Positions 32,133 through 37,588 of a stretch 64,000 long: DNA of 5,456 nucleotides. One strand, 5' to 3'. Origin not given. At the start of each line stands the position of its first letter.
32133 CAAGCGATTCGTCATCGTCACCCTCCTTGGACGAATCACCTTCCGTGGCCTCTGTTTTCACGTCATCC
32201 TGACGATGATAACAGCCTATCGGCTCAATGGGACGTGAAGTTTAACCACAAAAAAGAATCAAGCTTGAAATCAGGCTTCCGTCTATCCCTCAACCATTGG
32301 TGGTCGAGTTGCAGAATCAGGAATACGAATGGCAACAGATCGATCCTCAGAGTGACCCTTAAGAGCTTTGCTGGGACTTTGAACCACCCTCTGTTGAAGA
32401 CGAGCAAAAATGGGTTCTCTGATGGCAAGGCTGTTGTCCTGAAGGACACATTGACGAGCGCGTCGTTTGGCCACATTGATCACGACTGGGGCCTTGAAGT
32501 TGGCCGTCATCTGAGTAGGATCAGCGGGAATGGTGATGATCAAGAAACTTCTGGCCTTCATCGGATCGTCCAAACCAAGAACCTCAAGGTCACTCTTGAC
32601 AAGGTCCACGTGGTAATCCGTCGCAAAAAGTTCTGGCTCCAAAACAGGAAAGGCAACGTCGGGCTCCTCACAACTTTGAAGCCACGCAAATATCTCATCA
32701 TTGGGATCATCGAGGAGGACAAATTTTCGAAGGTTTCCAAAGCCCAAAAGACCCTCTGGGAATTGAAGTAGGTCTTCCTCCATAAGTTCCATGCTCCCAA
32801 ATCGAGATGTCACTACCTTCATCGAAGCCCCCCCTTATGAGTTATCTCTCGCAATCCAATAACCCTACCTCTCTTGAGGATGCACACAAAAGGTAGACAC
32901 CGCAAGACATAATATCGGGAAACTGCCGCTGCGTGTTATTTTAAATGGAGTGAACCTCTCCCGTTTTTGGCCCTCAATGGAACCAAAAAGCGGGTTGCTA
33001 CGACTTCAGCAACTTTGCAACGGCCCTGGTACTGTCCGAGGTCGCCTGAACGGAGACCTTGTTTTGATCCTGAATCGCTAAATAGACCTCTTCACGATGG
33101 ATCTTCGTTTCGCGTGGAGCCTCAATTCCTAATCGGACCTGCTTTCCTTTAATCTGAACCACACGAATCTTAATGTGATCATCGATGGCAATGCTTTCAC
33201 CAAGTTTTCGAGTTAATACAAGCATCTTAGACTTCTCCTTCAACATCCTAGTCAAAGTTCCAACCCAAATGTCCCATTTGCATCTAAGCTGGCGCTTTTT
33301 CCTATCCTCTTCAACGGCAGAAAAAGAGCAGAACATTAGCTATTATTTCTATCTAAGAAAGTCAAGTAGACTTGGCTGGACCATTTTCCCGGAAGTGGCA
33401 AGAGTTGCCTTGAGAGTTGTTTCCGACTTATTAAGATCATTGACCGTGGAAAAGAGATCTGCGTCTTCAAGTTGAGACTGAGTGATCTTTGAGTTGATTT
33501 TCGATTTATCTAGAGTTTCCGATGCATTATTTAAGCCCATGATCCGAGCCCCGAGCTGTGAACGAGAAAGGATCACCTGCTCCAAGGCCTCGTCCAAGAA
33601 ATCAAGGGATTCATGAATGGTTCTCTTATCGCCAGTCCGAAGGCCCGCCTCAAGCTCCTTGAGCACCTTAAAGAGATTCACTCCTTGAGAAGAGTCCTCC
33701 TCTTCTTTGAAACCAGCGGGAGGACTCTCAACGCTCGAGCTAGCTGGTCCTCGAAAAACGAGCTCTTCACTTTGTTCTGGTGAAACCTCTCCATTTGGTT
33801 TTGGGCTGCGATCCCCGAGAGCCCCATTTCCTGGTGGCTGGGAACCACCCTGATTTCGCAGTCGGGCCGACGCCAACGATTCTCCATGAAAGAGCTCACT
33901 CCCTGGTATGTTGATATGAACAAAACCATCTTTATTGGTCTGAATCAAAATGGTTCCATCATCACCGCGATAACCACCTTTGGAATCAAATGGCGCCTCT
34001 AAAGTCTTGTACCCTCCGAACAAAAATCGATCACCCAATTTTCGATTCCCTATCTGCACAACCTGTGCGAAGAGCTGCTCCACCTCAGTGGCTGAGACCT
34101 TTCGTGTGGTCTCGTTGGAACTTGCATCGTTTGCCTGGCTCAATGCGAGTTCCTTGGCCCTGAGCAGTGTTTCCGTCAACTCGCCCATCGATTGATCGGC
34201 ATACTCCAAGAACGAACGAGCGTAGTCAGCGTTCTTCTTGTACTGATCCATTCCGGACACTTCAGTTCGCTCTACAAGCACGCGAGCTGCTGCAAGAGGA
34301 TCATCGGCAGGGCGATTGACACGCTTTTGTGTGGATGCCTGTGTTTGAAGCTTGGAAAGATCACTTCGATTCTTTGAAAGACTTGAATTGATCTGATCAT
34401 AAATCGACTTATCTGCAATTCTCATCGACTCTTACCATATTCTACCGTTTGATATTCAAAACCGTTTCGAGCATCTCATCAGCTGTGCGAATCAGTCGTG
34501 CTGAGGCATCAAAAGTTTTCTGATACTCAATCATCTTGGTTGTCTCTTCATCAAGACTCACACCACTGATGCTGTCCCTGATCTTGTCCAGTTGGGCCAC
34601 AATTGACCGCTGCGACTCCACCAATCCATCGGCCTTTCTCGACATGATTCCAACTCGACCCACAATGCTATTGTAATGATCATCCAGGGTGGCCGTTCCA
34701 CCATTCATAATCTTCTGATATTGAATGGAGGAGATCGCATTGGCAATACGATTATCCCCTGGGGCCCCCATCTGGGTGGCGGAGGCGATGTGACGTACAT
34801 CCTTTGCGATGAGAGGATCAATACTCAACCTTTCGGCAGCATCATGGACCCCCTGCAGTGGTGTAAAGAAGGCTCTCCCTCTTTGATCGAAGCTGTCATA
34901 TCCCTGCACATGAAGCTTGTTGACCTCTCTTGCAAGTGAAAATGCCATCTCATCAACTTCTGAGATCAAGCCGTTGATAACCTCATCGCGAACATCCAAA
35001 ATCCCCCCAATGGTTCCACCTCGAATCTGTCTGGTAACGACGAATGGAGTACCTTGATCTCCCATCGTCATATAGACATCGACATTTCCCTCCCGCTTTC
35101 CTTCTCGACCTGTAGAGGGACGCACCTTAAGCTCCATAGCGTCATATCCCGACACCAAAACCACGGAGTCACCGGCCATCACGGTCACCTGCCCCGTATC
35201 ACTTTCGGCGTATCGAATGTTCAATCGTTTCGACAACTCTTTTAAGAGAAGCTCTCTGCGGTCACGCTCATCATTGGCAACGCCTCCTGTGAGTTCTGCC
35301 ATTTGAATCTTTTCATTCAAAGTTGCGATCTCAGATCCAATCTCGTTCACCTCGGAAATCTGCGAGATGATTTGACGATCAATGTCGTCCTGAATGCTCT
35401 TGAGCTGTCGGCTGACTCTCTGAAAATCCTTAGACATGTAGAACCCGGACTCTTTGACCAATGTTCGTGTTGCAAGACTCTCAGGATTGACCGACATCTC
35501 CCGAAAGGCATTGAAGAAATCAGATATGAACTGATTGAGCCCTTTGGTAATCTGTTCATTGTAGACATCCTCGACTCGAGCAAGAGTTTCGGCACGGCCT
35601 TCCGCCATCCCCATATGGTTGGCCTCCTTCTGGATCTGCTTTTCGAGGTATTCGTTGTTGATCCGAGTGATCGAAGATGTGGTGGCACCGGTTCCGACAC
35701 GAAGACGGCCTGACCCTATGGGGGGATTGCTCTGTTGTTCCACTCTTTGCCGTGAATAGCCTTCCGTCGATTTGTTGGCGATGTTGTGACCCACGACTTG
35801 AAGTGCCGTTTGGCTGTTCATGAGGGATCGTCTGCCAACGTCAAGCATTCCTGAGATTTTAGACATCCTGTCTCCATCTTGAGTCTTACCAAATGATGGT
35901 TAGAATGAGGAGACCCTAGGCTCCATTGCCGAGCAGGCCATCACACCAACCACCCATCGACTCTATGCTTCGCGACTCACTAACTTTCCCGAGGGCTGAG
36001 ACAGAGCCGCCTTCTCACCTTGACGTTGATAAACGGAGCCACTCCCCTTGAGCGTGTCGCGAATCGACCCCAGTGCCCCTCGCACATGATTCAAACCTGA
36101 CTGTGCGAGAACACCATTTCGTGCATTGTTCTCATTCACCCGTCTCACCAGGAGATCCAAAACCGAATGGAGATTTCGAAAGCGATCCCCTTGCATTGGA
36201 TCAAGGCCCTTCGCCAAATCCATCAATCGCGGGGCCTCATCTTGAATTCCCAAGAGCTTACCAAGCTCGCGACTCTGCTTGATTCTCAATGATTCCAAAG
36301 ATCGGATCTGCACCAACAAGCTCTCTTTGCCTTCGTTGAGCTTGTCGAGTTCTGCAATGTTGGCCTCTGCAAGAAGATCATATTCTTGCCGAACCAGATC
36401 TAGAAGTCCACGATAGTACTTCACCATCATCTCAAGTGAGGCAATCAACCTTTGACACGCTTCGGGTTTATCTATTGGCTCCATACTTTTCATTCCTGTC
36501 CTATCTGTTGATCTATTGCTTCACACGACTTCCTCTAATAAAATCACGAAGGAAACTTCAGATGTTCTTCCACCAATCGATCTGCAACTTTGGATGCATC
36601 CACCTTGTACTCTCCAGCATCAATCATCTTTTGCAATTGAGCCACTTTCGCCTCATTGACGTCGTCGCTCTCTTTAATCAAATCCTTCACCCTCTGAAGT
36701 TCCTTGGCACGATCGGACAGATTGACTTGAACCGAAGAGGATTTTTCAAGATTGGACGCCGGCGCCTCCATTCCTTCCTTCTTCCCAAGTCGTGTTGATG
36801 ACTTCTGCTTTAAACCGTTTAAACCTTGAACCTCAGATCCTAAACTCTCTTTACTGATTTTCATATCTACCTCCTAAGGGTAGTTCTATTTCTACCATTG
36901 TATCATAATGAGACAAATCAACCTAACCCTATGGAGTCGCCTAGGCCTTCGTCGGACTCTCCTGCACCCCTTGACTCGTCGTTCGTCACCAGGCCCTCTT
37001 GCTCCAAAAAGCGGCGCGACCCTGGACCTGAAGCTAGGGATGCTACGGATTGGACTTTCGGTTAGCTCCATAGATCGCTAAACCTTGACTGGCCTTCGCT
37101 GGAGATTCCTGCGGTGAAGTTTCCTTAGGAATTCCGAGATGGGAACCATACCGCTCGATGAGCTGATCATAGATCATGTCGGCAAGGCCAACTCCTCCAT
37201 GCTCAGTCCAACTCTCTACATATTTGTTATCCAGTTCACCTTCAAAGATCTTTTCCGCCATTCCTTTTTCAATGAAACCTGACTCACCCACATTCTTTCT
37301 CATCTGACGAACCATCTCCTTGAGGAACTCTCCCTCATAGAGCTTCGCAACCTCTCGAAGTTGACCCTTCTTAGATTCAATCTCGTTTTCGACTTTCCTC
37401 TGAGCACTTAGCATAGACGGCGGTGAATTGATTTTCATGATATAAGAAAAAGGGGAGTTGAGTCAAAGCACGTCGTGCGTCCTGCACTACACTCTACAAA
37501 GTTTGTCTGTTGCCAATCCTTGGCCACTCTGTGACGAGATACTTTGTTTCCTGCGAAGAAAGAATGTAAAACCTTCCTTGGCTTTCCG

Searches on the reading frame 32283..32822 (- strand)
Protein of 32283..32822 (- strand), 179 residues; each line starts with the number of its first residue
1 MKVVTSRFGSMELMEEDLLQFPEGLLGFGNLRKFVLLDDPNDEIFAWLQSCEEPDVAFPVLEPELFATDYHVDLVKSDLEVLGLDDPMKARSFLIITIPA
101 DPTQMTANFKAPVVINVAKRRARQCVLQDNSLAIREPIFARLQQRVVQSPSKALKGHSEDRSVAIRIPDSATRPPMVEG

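Call 26: search_protein_families(library=pfam, proteins=[window:32283-32822:-], max_evalue=0.01)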
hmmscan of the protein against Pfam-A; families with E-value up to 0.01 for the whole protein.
window:32283-32822:- (179 aa): 1 family
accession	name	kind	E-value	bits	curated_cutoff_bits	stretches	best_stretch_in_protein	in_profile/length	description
PF02623.20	FliW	-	9.2e-38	129.2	25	1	19-138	1-122/122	FliW protein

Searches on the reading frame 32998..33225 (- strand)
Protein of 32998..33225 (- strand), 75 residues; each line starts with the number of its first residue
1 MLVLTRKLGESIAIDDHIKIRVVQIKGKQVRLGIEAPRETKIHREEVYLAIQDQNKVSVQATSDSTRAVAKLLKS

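Call 26: search_protein_families(library=pfam, proteins=[window:32998-33225:-], max_evalue=0.01)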
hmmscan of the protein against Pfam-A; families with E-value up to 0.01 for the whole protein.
window:32998-33225:- (75 aa): 1 family
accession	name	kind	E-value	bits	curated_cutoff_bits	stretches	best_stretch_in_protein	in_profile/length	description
PF02599.21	CsrA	-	5.9e-26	90.6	27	1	1-52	1-52/53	Global regulator protein family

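Call 61: search_solved_structures(query=window:32998-33225:-, show_alignments=2, max_evalue=0.00001)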
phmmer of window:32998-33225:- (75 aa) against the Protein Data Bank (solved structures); distinct sequences matched with E-value up to 0.00001: 9.
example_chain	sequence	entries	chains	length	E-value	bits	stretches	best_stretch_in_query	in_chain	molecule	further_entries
5dmb_D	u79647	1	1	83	5.8e-17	64.2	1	2-73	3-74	Carbon storage regulator homolog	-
1t3o_A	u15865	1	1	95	2.1e-15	59.3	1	1-70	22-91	Carbon storage regulator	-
1y00_A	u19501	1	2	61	6.6e-15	57.7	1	1-55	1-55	Carbon storage regulator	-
2bti_A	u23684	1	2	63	7.7e-15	57.5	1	1-55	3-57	CARBON STORAGE REGULATOR HOMOLOG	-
5z38_F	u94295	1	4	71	1.1e-14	57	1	1-55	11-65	wild type CsrA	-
2jpp_A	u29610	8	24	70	2.5e-14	55.9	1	1-52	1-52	Translational repressor | Carbon storage regulator homolog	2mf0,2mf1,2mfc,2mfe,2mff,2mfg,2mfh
7yr6_E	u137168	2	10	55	2.5e-14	55.9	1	1-54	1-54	Translational regulator CsrA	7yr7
1vpz_A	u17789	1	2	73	3.4e-14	55.5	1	1-54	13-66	Carbon storage regulator homolog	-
5z38_E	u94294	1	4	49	1.6e-10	43.9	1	1-44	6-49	Truncated-CsrA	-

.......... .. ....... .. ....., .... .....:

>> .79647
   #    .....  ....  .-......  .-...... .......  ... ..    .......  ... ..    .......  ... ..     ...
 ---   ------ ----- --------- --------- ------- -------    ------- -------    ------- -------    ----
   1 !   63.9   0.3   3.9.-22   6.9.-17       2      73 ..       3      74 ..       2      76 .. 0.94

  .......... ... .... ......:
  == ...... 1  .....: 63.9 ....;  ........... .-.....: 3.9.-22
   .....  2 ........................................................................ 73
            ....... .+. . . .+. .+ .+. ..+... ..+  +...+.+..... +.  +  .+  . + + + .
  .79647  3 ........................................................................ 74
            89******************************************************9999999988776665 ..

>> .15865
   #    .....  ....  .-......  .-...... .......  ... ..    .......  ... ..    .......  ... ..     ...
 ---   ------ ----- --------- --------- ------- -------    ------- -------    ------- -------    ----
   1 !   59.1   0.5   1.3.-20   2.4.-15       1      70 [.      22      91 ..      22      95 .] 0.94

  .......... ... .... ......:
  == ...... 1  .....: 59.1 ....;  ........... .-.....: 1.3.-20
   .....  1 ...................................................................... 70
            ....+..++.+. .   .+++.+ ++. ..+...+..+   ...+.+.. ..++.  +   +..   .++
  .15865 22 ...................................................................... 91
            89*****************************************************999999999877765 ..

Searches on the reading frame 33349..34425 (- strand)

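Call 26: search_protein_families(library=pfam, proteins=[window:33349-34425:-], max_evalue=0.01)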
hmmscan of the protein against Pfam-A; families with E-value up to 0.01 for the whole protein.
window:33349-34425:- (358 aa): 2 families
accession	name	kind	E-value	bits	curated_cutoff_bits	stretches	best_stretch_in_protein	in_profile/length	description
PF00669.25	Flagellin_N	-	1.4e-16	61.3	26.6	1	10-139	8-137/139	Bacterial flagellin N-terminal helical region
PF00700.27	Flagellin_C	-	1.5e-05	25.7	23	1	274-345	1-72/86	Bacterial flagellin C-terminal helical region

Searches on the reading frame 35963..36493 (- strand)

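Call 26: search_protein_families(library=pfam, proteins=[window:35963-36493:-], max_evalue=0.01)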
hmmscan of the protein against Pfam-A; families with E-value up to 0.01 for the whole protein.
window:35963-36493:- (176 aa): 1 family
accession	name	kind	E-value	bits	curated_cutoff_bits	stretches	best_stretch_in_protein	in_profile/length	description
PF05130.17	FlgN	-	8e-20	72.2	30.5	1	14-161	4-145/147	FlgN protein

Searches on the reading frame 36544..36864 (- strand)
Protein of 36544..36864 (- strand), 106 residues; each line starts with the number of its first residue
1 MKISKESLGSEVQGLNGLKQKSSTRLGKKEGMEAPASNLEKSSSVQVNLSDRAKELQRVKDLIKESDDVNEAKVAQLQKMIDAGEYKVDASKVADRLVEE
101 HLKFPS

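Call 26: search_protein_families(library=pfam, proteins=[window:36544-36864:-], max_evalue=0.01)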
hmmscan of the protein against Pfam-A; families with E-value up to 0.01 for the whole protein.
window:36544-36864:- (106 aa): 1 family
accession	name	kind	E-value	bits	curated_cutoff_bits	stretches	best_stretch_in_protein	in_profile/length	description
PF04316.19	FlgM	-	7.6e-17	61.7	25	1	46-99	2-55/55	Anti-sigma-28 factor, FlgM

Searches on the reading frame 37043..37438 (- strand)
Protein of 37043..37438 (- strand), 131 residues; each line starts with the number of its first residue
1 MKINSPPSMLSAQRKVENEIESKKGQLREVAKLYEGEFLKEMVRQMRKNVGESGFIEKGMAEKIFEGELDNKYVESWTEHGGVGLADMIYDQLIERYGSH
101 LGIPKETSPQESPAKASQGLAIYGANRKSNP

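Call 26: search_protein_families(library=pfam, proteins=[window:37043-37438:-], max_evalue=0.01)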
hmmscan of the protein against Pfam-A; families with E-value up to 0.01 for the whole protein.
window:37043-37438:- (131 aa): 1 family
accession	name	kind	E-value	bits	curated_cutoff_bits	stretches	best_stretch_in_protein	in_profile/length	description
PF10135.14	Rod-binding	-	1.9e-13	51.2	25.1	1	45-92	2-51/51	Rod binding protein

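Call 65: find_encoding_contigs(protein=window:37043-37438:-, flank=3000, max_places=4)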
Protein window:37043-37438:- (131 aa): 1 contig read that carries it; 1 place shown.
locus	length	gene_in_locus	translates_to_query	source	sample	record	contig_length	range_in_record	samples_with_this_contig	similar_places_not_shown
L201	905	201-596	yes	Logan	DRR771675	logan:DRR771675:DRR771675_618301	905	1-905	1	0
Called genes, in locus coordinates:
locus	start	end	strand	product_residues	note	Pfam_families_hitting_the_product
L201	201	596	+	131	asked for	PF10135:Rod-binding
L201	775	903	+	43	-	?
